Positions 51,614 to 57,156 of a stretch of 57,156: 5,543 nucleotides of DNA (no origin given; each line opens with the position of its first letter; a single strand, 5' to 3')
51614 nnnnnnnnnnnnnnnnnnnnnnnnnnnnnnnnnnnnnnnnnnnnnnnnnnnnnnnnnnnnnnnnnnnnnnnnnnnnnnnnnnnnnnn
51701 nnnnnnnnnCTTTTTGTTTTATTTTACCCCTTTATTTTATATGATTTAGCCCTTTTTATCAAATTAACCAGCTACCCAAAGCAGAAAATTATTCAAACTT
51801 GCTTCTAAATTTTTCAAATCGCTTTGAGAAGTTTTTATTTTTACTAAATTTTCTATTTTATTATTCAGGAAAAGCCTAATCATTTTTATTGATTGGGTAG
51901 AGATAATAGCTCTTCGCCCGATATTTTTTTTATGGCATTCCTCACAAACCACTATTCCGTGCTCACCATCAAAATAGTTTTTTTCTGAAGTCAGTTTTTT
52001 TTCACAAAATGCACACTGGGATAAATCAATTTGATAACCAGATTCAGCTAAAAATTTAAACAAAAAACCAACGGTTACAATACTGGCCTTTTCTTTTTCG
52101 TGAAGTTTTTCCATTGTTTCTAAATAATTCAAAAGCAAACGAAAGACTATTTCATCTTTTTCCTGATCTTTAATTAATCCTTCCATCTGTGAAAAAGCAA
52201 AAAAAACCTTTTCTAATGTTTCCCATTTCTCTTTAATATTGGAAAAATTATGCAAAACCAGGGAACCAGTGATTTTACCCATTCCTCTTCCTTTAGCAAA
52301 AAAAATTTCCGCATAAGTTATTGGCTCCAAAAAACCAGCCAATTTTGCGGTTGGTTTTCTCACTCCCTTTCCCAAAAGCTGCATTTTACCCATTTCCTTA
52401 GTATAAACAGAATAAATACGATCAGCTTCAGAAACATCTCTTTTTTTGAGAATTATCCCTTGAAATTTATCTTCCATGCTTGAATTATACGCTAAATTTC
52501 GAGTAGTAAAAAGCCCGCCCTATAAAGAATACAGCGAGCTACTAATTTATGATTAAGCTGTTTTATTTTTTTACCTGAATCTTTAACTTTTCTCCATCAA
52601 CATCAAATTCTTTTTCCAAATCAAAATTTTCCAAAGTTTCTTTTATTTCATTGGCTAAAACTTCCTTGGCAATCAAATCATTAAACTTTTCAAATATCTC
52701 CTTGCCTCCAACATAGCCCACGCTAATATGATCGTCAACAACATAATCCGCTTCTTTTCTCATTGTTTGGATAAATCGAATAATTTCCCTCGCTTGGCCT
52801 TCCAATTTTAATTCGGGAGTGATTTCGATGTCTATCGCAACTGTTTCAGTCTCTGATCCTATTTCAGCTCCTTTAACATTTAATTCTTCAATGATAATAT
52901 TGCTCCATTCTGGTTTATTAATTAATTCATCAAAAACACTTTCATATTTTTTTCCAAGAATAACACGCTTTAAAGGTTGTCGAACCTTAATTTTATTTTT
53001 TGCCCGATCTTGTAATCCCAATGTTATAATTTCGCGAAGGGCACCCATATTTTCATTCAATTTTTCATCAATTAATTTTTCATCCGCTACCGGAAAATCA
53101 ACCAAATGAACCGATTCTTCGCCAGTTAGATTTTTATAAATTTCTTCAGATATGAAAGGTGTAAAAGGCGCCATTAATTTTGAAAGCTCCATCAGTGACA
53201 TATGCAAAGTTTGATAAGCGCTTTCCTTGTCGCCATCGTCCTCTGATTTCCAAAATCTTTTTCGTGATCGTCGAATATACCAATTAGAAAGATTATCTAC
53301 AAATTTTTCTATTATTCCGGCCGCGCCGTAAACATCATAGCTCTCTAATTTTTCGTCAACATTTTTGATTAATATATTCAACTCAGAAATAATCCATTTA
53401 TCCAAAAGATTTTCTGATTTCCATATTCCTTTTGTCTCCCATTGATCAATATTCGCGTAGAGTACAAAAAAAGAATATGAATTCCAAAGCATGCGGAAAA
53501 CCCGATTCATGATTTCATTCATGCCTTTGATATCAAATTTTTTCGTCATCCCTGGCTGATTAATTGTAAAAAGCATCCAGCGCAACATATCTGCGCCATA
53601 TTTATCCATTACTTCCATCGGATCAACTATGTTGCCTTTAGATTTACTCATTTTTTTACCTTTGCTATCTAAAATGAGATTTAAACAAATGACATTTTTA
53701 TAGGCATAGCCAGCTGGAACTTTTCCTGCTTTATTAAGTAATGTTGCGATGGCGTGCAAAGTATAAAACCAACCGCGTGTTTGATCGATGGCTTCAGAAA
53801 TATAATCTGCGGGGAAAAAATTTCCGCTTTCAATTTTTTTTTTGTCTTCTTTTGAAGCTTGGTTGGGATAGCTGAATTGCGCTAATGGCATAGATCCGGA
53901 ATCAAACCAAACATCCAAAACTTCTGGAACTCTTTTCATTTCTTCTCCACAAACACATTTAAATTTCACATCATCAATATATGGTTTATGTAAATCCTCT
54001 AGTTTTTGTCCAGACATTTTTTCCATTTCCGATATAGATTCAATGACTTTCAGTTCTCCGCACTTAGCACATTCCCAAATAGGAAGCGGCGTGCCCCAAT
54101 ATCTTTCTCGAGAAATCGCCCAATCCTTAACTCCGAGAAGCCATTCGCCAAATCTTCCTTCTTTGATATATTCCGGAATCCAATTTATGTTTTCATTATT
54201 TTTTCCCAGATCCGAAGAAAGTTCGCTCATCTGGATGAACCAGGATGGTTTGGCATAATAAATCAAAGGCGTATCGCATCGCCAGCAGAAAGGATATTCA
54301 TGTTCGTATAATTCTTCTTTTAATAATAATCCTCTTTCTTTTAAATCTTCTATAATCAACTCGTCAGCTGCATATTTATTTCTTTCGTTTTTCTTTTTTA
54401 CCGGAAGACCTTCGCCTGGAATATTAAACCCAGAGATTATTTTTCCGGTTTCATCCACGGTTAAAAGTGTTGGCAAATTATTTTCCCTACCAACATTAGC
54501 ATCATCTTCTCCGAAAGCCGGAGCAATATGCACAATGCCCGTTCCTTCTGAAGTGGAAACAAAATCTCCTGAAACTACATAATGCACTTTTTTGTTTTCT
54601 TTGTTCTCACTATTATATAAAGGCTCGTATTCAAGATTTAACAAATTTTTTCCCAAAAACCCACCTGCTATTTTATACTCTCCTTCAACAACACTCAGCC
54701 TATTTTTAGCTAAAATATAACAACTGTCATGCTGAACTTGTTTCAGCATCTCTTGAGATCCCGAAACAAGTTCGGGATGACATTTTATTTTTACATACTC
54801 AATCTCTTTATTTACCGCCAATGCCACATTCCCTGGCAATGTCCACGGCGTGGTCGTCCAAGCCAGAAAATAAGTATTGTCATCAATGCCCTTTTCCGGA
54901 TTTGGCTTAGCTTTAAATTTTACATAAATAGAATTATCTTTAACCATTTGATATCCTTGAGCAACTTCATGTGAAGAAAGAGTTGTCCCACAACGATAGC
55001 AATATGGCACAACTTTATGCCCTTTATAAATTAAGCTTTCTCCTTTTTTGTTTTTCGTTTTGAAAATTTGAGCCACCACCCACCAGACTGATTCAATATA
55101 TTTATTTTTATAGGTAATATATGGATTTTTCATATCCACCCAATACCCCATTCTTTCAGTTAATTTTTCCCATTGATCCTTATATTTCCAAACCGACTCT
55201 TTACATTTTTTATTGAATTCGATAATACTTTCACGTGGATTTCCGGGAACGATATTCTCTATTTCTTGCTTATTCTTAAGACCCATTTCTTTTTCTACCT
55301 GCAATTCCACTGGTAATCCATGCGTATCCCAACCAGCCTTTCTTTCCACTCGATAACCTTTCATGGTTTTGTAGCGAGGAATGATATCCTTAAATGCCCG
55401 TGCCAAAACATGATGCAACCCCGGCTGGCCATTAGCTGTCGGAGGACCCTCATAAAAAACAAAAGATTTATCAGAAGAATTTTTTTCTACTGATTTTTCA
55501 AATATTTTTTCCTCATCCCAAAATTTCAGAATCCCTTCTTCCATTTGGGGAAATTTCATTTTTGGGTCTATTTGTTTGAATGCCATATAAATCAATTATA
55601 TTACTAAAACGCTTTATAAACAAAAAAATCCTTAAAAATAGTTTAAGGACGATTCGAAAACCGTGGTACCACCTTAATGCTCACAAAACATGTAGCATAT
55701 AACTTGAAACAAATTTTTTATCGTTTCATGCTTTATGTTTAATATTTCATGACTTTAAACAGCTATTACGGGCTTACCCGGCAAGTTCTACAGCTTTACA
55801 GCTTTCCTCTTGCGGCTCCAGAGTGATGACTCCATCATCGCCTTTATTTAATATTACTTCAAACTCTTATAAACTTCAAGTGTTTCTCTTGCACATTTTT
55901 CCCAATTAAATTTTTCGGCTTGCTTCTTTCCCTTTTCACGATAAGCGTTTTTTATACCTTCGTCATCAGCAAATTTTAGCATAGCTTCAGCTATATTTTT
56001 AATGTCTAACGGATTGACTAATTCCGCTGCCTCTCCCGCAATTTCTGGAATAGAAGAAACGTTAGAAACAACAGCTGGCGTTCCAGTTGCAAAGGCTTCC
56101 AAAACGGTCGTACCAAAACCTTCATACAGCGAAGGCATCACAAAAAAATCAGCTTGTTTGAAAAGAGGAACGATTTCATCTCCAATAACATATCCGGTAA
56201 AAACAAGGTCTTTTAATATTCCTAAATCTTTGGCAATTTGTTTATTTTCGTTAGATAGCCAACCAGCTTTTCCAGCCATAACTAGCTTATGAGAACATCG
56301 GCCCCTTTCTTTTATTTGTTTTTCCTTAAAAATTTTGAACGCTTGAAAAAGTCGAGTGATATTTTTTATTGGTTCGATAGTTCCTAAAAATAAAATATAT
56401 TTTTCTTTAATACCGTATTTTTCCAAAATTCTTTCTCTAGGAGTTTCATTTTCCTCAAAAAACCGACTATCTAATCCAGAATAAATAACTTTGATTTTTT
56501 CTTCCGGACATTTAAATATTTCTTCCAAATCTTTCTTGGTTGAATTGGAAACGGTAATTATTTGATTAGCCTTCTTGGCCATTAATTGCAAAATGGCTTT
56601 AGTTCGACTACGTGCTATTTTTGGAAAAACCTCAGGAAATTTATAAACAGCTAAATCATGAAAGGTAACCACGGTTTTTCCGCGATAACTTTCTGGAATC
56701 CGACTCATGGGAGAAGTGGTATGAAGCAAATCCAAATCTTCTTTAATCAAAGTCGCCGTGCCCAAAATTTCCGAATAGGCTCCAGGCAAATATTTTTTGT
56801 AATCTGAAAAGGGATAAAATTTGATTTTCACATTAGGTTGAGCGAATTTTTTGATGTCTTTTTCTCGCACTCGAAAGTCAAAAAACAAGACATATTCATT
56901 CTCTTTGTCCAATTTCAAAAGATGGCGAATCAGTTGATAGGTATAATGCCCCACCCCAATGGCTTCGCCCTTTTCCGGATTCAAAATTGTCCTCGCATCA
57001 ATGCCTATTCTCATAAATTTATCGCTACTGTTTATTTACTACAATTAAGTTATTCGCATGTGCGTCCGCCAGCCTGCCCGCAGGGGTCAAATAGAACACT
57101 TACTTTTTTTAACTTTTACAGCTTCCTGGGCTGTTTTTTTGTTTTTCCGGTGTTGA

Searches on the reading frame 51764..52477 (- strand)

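Call 92: search_protein_families(library=pfam, proteins=[window:51764-52477:-], max_evalue=0.0001)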
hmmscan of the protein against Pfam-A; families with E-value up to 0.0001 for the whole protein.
window:51764-52477:- (237 aa): 2 families
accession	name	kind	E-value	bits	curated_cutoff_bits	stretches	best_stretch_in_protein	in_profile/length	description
PF02565.21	RecO_C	-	2.3e-19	70.1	22.1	1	99-234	18-147/157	Recombination protein O C terminal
PF11967.14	RecO_N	-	3.7e-17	62.6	27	1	1-76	1-78/80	Recombination protein O N terminal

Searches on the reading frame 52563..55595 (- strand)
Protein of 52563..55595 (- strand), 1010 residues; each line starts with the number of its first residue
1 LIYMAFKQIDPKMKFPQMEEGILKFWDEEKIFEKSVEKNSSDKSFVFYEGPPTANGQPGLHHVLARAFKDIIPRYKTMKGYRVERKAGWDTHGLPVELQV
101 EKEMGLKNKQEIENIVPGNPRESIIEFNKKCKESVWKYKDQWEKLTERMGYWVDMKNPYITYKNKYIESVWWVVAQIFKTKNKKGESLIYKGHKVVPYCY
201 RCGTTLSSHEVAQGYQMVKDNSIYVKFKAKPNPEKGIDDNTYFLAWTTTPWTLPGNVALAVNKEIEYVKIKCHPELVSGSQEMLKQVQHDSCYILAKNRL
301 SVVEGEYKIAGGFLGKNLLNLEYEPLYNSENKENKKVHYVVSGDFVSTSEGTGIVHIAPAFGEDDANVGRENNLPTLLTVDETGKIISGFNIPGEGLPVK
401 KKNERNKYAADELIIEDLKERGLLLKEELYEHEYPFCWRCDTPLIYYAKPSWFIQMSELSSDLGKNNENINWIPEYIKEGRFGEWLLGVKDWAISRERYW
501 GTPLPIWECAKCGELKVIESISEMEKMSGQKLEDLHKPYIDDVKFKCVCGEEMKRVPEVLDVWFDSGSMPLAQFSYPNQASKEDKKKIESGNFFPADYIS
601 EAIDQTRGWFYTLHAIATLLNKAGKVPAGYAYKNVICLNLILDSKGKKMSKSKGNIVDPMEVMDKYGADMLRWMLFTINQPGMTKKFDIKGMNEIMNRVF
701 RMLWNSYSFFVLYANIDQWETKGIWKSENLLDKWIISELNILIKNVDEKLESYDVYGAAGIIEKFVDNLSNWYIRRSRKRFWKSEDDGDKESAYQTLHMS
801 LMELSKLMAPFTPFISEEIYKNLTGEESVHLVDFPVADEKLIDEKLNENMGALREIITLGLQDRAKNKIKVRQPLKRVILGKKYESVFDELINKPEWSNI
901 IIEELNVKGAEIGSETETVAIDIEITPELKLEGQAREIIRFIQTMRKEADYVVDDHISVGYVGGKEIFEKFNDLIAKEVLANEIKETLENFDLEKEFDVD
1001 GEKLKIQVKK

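Call 92: search_protein_families(library=pfam, proteins=[window:52563-55595:-], max_evalue=0.0001)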
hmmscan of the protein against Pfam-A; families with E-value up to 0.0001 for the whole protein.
window:52563-55595:- (1010 aa): 5 families
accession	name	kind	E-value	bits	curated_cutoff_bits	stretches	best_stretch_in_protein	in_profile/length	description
PF00133.28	tRNA-synt_1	-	8e-116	387.6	22.7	1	22-676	2-403/414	tRNA synthetases class I (I, L, M and V)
PF08264.19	Anticodon_1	-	1.5e-33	116.2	25.1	1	732-878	1-147/148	Anticodon-binding domain of tRNA ligase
PF19302.4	DUF5915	-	9.4e-22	77.9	27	1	898-1010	80-194/195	Domain of unknown function (DUF5915)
PF09334.17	tRNA-synt_1g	-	1.4e-17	64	20.1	1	602-698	287-377/391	tRNA synthetases class I (M)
PF01921.24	tRNA-synt_1f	-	4.6e-06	26.2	27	1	639-697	273-330/360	tRNA synthetases class I (K)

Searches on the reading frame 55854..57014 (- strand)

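Call 92: search_protein_families(library=pfam, proteins=[window:55854-57014:-], max_evalue=0.0001)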
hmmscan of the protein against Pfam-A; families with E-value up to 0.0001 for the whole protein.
window:55854-57014:- (386 aa): 4 families
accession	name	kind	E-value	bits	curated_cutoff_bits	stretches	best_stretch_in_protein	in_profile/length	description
PF00534.26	Glycos_transf_1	-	1.5e-31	109.7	26.4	1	194-365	3-172/172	Glycosyl transferases group 1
PF13692.12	Glyco_trans_1_4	-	1.1e-27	97.4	27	1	205-351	2-142/142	Glycosyl transferases group 1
PF13439.12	Glyco_transf_4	-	1.8e-18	67.6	28.5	1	20-183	3-168/170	Glycosyltransferase Family 4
PF20706.3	GT4-conflict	-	2.3e-12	47.1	26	1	130-322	129-316/385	Family 4 Glycosyltransferase in conflict systems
